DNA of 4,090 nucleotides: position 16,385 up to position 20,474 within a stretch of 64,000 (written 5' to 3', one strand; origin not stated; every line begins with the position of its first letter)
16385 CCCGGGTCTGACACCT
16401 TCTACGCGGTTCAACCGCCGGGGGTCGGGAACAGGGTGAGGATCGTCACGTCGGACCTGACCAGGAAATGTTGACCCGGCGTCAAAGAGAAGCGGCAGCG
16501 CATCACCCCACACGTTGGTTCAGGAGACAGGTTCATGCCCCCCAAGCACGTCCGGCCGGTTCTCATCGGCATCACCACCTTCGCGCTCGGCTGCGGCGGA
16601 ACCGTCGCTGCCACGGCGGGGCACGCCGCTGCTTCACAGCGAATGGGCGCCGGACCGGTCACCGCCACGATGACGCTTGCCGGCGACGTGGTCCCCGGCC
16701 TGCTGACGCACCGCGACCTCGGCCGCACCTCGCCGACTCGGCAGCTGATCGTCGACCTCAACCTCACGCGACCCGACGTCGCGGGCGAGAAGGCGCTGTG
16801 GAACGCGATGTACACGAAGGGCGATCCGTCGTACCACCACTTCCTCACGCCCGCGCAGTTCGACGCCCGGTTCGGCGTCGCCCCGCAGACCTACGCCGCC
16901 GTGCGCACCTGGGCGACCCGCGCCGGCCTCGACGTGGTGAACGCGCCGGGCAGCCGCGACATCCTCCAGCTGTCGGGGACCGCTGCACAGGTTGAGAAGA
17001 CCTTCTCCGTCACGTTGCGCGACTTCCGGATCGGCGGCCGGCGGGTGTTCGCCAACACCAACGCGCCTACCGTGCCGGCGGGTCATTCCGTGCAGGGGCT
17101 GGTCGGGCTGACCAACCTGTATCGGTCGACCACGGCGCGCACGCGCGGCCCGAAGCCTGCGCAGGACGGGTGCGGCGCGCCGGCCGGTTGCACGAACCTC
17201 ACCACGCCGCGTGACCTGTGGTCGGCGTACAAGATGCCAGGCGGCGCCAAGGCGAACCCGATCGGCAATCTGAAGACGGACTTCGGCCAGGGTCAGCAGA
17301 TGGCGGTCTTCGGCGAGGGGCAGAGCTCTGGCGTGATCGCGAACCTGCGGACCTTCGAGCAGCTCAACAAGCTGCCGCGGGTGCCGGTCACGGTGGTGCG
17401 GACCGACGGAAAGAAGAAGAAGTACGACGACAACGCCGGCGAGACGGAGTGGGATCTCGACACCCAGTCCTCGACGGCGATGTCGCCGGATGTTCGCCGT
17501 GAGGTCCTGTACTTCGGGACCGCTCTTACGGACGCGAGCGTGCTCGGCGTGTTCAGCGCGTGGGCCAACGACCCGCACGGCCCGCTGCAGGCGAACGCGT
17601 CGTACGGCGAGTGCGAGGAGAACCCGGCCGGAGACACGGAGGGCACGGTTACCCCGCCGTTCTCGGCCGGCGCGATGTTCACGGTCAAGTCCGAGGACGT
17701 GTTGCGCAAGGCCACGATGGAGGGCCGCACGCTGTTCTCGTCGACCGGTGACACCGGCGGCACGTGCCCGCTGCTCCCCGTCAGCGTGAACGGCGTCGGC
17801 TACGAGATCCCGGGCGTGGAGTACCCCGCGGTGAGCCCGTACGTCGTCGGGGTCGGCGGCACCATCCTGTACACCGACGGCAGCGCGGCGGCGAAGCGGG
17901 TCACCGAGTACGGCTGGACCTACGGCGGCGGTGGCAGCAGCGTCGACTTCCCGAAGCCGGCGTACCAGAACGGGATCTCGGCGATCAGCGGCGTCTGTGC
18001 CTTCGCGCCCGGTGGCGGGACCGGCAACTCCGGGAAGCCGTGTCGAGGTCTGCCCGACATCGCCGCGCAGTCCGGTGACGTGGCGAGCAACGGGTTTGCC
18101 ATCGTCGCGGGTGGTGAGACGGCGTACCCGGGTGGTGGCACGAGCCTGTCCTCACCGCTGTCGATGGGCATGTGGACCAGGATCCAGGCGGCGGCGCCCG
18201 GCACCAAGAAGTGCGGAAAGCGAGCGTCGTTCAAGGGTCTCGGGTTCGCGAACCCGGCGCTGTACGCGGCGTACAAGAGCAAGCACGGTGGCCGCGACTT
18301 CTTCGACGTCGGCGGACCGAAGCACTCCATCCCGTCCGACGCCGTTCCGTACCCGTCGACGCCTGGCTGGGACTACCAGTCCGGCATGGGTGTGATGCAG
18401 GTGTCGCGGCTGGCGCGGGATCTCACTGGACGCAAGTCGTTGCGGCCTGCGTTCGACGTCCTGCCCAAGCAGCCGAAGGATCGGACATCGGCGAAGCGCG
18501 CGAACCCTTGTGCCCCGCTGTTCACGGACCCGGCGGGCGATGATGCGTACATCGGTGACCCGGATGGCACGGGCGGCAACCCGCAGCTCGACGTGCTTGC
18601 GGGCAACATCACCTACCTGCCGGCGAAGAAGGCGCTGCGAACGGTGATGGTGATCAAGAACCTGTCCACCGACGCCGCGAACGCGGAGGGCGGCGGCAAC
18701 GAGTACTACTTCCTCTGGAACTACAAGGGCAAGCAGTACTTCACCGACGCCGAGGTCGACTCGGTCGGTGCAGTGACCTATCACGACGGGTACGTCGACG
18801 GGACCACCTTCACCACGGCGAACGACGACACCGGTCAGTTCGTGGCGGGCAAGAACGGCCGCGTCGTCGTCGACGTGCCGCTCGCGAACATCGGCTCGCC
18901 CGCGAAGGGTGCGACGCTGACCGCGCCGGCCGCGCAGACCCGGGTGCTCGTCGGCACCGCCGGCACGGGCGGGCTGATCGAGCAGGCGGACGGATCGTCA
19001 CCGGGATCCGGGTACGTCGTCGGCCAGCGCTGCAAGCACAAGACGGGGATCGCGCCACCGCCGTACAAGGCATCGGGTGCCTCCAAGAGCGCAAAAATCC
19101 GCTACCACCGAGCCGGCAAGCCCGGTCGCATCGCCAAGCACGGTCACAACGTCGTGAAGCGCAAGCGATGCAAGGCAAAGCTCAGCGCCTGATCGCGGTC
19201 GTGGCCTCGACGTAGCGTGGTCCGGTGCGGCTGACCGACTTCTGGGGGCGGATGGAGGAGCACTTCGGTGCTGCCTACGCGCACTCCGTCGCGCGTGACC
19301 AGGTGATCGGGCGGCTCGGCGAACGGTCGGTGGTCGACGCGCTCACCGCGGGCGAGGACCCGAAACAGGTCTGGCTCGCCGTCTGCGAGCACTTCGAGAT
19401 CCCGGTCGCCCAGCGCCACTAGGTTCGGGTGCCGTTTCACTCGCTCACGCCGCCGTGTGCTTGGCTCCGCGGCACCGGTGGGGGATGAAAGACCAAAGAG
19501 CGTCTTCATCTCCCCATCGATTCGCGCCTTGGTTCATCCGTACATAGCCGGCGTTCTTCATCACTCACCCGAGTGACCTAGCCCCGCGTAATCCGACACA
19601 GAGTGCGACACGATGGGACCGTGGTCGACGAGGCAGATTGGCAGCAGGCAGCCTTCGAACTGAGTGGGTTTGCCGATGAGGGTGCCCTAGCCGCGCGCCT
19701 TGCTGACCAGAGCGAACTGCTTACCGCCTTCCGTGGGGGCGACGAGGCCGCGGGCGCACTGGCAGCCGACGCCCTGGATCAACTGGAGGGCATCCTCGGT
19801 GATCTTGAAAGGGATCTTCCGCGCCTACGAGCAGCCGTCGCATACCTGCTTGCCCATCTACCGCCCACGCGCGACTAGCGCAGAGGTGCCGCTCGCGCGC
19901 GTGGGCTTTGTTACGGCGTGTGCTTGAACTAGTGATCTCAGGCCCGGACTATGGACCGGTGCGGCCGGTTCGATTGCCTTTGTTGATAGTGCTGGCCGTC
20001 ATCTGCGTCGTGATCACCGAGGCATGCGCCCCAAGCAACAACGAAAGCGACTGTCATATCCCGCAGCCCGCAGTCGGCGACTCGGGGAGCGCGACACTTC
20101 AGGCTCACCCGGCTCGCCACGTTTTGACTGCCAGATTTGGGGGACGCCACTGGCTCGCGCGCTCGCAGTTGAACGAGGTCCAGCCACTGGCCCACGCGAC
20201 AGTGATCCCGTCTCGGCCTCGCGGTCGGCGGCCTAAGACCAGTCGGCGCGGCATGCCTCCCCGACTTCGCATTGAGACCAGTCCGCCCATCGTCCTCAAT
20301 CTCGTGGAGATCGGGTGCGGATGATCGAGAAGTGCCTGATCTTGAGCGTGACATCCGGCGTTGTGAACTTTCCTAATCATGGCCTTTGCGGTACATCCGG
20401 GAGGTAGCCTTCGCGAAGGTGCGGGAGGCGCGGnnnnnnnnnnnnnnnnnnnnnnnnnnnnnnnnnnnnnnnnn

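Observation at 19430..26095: A ~6.7 kb lower-GC gene block sits between the DUF3046 gene and recA, which are normally adjacent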

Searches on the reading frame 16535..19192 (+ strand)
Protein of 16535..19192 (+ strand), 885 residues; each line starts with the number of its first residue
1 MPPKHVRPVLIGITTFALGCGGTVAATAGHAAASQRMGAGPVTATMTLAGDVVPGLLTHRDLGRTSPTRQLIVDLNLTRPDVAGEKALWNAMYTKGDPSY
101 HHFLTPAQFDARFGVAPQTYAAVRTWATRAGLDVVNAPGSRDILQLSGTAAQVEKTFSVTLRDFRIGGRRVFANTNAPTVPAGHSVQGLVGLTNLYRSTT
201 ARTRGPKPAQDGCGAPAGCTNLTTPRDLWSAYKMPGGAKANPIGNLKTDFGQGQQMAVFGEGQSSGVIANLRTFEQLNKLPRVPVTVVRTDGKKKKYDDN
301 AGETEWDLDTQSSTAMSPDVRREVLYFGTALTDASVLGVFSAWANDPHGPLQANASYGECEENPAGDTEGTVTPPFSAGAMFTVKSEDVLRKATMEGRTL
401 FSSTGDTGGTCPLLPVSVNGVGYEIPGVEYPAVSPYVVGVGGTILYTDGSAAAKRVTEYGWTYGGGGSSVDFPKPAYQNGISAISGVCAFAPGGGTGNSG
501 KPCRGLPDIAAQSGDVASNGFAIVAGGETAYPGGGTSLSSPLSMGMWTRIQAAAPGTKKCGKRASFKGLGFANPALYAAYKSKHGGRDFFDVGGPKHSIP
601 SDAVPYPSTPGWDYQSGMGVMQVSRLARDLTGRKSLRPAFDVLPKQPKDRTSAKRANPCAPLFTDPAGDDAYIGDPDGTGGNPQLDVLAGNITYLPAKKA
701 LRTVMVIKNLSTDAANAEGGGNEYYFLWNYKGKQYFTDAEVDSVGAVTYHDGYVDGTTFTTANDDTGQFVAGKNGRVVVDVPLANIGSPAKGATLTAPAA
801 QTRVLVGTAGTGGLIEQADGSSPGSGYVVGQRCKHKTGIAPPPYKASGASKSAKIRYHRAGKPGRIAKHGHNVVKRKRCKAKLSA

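Call 8: search_protein_families(library=pfam, proteins=[window:16535-19192:+], max_evalue=0.01)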
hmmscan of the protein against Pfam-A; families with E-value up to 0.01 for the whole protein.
window:16535-19192:+ (885 aa): 1 family
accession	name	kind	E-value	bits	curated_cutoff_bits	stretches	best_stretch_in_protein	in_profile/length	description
PF09286.16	Pro-kuma_activ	-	1.2e-19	71.4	23.5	1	61-194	5-142/143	Pro-kumamolisin, activation domain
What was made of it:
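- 16535..19192 (+): S53/kumamolisin-type peptidase gene (885 aa). It is a second lineage-specific insertion, between Lhr and DUF3046, with native-like GC3 of 0.90. It is context, not part of the islet. Pfam Pro-kuma_activ E 1e-19 (call 8).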

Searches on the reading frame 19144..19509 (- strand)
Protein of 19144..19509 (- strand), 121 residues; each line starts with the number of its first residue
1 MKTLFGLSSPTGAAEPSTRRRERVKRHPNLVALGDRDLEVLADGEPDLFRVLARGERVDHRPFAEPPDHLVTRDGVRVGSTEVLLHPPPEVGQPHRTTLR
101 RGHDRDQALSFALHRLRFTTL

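Call 8: search_protein_families(library=pfam, proteins=[window:19144-19509:-], max_evalue=0.01)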
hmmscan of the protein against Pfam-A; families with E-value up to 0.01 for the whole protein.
window:19144-19509:- (121 aa): 0 families

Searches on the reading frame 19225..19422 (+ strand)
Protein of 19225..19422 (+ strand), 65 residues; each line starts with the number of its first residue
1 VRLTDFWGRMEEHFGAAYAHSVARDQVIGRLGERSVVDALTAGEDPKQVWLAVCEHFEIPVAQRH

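Call 7: search_protein_families(library=pfam, proteins=[window:19225-19422:+], max_evalue=0.01)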
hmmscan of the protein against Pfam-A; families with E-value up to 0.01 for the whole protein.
window:19225-19422:+ (65 aa): 1 family
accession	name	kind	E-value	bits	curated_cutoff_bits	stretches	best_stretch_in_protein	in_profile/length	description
PF11248.13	DUF3046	-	7e-27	94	25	1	1-60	1-60/62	Protein of unknown function (DUF3046)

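Call 10: find_encoding_contigs(protein=window:19225-19422:+, flank=10000, max_places=10)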
Protein window:19225-19422:+ (65 aa): 2 contigs read that carry it; 2 places shown.
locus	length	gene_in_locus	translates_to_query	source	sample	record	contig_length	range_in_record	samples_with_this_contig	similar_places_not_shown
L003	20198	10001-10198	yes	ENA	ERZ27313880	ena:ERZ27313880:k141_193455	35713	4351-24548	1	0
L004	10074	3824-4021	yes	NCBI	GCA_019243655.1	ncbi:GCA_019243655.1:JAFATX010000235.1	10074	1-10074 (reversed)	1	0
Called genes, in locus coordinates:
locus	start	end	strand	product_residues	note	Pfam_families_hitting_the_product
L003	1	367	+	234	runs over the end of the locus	PF01066:CDP-OH_P_transf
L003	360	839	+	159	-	PF02464:CinA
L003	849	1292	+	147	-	PF13560:HTH_31, PF01381:HTH_3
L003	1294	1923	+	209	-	PF00440:TetR_N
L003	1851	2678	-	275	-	PF01149:Fapy_DNA_glyco, PF06831:H2TH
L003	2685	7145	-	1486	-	PF00270:DEAD, PF04851:ResIII, PF00271:Helicase_C, PF19306:WHD_Lhr, PF08494:DEAD_assoc, PF23236:WHD_2nd_Lhr, PF23235:WHD_3rd_Lhr, PF23234:WHD_4th_Lhr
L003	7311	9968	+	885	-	PF09286:Pro-kuma_activ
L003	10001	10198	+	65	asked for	PF11248:DUF3046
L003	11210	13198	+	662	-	PF05345:He_PIG (weak)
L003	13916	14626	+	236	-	PF10946:DUF2625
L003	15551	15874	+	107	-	PF12796:Ank_2, PF13637:Ank_4 (weak), PF13857:Ank_5, PF00023:Ank, PF13606:Ank_3 (faint), PF13637:Ank_4 (weak), PF00023:Ank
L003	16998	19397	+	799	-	PF00154:RecA_N, PF06745:ATPase (faint), PF08423:Rad51 (weak), PF27531:MT3502_N (weak), PF14890:Intein_splicing, PF14528:LAGLIDADG_3, PF21096:RecA_C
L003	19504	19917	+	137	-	PF02631:RecX_HTH2, PF21981:RecX_HTH3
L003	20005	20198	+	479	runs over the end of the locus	PF12072:RNase_Y_N, PF00013:KH_1 (faint), PF01966:HD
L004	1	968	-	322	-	PF04851:ResIII, PF00270:DEAD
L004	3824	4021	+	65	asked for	PF11248:DUF3046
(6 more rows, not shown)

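Call 11: find_related_loci(query=window:19225-19422:+, collection=genome_contigs, flank=10000)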
Query window:19225-19422:+ (65 aa) in genome_contigs; peptide patterns used: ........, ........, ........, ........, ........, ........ (x = any residue, [..] = any of these).
600 stretches matched a pattern (row limit reached: there are more); 19 encode a relative of the query (tblastn E <= 1e-3); 19 distinct loci.
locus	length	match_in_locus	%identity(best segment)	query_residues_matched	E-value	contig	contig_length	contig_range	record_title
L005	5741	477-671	77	1-65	4e-31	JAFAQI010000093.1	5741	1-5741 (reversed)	MAG: Frankiales bacterium isolate CP_BM_ER_60 BM_ER_k147_6124767, whole genome shotgun sequence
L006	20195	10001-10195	77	1-65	6e-30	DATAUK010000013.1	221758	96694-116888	MAG TPA_asm: Mycobacteriales bacterium isolate SMAG_U5570 k141_2634827, whole genome shotgun sequence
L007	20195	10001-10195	72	1-65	3e-29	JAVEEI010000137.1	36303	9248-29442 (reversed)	MAG: Frankiaceae bacterium isolate BP_197 scaffold_4425092, whole genome shotgun sequence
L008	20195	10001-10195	71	1-65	5e-28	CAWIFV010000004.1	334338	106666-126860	MAG: uncultured Actinomycetota bacterium isolate MFD01721.bin.2.61 genome assembly, contig: contig_24742, whole genome s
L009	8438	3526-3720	71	1-65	2e-27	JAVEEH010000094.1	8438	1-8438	MAG: Frankiaceae bacterium isolate BP_196 scaffold_1805458, whole genome shotgun sequence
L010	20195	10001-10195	68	1-65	3e-27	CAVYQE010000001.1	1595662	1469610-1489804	MAG: uncultured Actinomycetota bacterium isolate MFD05502.bin.1.113 genome assembly, contig: contig_10809, whole genome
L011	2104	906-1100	69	1-65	5e-27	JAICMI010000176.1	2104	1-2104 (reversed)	MAG: Frankiaceae bacterium isolate LS_ISSM_2_bin.129 k141_3453433_length_2104_cov_7.0000, whole genome shotgun sequence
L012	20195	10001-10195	71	1-65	1e-26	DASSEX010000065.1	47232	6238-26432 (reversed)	MAG TPA_asm: Mycobacteriales bacterium isolate SMAG_U989 k141_1735562, whole genome shotgun sequence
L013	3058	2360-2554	69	1-65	8e-26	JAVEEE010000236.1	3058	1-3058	MAG: Frankiaceae bacterium isolate BP_193 scaffold_533267, whole genome shotgun sequence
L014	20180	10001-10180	68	6-65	2e-23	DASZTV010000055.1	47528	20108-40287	MAG TPA_asm: Mycobacteriales bacterium isolate SMAG_U6086 k141_1163795, whole genome shotgun sequence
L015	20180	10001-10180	62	1-60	1e-21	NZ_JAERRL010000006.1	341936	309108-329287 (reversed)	Streptomyces sp. 7-21 strain XESTO7-21 6, whole genome shotgun sequence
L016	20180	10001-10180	63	1-60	1e-20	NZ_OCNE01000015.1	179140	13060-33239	Streptomyces zhaozhouensis strain CGMCC 4.7095, whole genome shotgun sequence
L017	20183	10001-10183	57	1-61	4e-20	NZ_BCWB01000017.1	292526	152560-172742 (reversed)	Thermobifida fusca NBRC 14071 = JCM 3263 strain NBRC 14071, whole genome shotgun sequence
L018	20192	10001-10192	59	1-64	7e-20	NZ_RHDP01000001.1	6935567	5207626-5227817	Streptomyces sp. I6 I6_1_1, whole genome shotgun sequence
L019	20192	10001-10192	59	1-64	2e-19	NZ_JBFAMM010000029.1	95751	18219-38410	Streptomyces sp. NPDC049887 NPDC049887_29_B6.ctg-0029, whole genome shotgun sequence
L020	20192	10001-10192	58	1-64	3e-19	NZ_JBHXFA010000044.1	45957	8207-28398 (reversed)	Streptomyces sp. NPDC127084 NPDC127084_T49_E9.ctg-0044, whole genome shotgun sequence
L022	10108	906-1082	54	1-59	1e-18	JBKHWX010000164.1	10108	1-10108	MAG: Actinomycetes bacterium isolate BC_bin_3_orig k127_131731, whole genome shotgun sequence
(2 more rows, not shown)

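Call 88: search_protein_families(library=pfam, proteins=[L005:520-2289:+, L012:10292-13954:-, L018:10380-11735:+, L020:11638-12807:-, L020:12744-13448:+, L022:1129-2472:+, L022:2614-3603:+, L022:4393-5307:+, L007:8246-9613:-, L007:9391-9915:-], max_evalue=0.00001)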
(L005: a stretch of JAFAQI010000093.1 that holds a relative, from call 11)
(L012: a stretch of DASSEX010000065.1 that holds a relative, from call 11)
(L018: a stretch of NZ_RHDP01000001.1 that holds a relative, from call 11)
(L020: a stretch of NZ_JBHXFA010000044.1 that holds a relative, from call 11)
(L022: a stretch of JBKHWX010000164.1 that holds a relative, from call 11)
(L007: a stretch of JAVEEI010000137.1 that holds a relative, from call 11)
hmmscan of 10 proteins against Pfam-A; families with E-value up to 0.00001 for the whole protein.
L005:520-2289:+ (589 aa): 0 families

L012:10292-13954:- (1220 aa): 7 families
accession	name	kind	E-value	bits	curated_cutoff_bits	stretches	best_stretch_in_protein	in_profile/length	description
PF13191.12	AAA_16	-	5.4e-21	76.2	32.6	1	287-467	1-160/167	AAA ATPase domain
PF00211.25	Guanylate_cyc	-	8.3e-19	68.3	21.9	1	96-262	8-176/183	Adenylate and Guanylate cyclase catalytic domain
PF24463.1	DUF7577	-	1.3e-11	44.3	28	1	45-68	3-26/27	Domain of unknown function (DUF7577)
PF12773.13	DZR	-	6.9e-10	39.4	27.3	1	22-65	1-45/45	Double zinc ribbon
PF13424.12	TPR_12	-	1e-09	38.9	30.1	0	876-947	4-77/77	Tetratricopeptide repeat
PF13240.11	Zn_Ribbon_1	-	3e-07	30.5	25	0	22-41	2-21/23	zinc-ribbon domain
PF13374.12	TPR_10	-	2.4e-06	27.8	27.5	0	877-905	4-32/42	Tetratricopeptide repeat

L018:10380-11735:+ (451 aa): 1 family
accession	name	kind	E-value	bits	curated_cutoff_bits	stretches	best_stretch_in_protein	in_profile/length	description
PF01594.21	AI-2E_transport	-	2.9e-76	257.2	34.3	1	88-406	5-326/327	AI-2E family transporter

L020:11638-12807:- (389 aa): 1 family
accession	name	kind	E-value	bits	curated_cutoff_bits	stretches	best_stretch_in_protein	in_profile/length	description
PF00753.33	Lactamase_B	-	8.3e-11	42.6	22.7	1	67-290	3-169/196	Metallo-beta-lactamase superfamily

L020:12744-13448:+ (234 aa): 1 family
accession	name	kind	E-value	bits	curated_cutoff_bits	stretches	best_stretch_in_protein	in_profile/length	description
PF03061.28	4HBT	-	2.8e-11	44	20.6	1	139-208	1-71/79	Thioesterase superfamily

L022:1129-2472:+ (447 aa): 1 family
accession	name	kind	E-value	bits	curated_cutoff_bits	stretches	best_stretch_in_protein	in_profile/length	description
PF07690.21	MFS_1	-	5.8e-23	81.8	33.4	2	48-272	15-228/347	Major Facilitator Superfamily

L022:2614-3603:+ (329 aa): 2 families
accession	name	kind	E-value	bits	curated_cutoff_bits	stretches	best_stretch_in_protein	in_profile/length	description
PF00005.33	ABC_tran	-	8.6e-29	101.3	25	1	43-186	2-137/137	ABC transporter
PF13304.12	AAA_21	-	5.6e-11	43.5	27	1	159-215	239-298/304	AAA domain, putative AbiEii toxin, Type IV TA system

L022:4393-5307:+ (304 aa): 2 families
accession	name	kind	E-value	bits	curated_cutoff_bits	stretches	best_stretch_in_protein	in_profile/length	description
PF01061.29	ABC2_membrane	-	4.3e-13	49.7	26.9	1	58-268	5-210/211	ABC-2 type transporter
PF12698.13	ABC2_membrane_3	-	3.5e-08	33.4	31.6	1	108-295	160-346/347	ABC-2 family transporter protein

L007:8246-9613:- (455 aa): 0 families

L007:9391-9915:- (174 aa): 4 families
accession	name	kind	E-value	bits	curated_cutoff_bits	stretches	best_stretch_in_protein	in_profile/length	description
PF08281.18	Sigma70_r4_2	-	1.8e-18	66.4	25.7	1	101-151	4-54/54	Sigma-70, region 4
PF04545.22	Sigma70_r4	-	7.2e-15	54.7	24.1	1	104-153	1-50/50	Sigma-70, region 4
PF04542.20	Sigma70_r2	-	2.6e-10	40.4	24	1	12-78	2-70/71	Sigma-70 region 2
PF22029.2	PhyR_sigma2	-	2e-07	31.3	27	1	13-58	2-47/55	Sigma2 domain of PhyR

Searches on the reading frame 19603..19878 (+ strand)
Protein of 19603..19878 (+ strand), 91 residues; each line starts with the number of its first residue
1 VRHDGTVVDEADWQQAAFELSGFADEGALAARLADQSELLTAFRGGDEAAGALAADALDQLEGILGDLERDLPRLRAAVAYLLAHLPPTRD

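Call 7: search_protein_families(library=pfam, proteins=[window:19603-19878:+], max_evalue=0.01)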
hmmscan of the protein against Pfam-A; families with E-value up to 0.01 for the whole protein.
window:19603-19878:+ (91 aa): 0 families

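Call 29: search_protein_families(library=ncbifam, proteins=[window:19603-19878:+], max_evalue=0.05)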
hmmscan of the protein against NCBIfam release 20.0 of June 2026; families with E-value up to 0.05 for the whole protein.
window:19603-19878:+ (91 aa): 0 families

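Call 54: search_protein_families(library=padloc, proteins=[window:19603-19878:+], max_evalue=0.01)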
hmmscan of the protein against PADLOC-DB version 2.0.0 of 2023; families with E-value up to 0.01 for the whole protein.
window:19603-19878:+ (91 aa): 0 families

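Call 55: search_protein_families(library=phrogs, proteins=[window:19603-19878:+], max_evalue=0.01)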
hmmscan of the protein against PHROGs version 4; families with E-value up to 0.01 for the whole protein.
window:19603-19878:+ (91 aa): 0 families

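Call 65: search_protein_families(library=pfam, proteins=[window:19603-19878:+], max_evalue=5)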
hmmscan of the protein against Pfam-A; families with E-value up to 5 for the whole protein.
window:19603-19878:+ (91 aa): 0 families

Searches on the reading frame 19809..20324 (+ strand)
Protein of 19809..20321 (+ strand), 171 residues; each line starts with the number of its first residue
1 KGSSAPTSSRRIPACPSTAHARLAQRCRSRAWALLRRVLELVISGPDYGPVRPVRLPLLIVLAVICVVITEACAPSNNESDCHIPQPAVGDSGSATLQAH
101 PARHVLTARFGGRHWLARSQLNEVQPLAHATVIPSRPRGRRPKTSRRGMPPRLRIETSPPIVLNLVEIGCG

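Call 7: search_protein_families(library=pfam, proteins=[window:19908-20324:+], max_evalue=0.01)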
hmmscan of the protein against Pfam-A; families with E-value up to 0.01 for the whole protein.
window:19908-20324:+ (138 aa): 0 families

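Call 29: search_protein_families(library=ncbifam, proteins=[window:19908-20324:+], max_evalue=0.05)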
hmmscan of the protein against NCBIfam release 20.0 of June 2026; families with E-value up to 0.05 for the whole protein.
window:19908-20324:+ (138 aa): 0 families
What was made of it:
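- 19908..20324 (+): Hypothetical ORF (138 aa; 134 aa as called publicly) with one hydrophobic segment. Coding status is uncertain. No family hit (calls 7, 29).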

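Call 54: search_protein_families(library=padloc, proteins=[window:19908-20324:+], max_evalue=0.01)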
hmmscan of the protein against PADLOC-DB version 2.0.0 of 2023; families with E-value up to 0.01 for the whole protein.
window:19908-20324:+ (138 aa): 0 families

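Call 55: search_protein_families(library=phrogs, proteins=[window:19908-20324:+], max_evalue=0.01)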
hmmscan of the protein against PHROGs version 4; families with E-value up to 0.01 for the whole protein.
window:19908-20324:+ (138 aa): 0 families

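Call 65: search_protein_families(library=pfam, proteins=[window:19908-20324:+], max_evalue=5)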
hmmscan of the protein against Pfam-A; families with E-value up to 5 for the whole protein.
window:19908-20324:+ (138 aa): 0 families

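Call 80: search_protein_families(library=pfam, proteins=[window:19809-20321:+], max_evalue=0.1)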
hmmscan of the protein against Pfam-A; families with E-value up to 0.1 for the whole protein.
window:19809-20321:+ (171 aa): 0 families
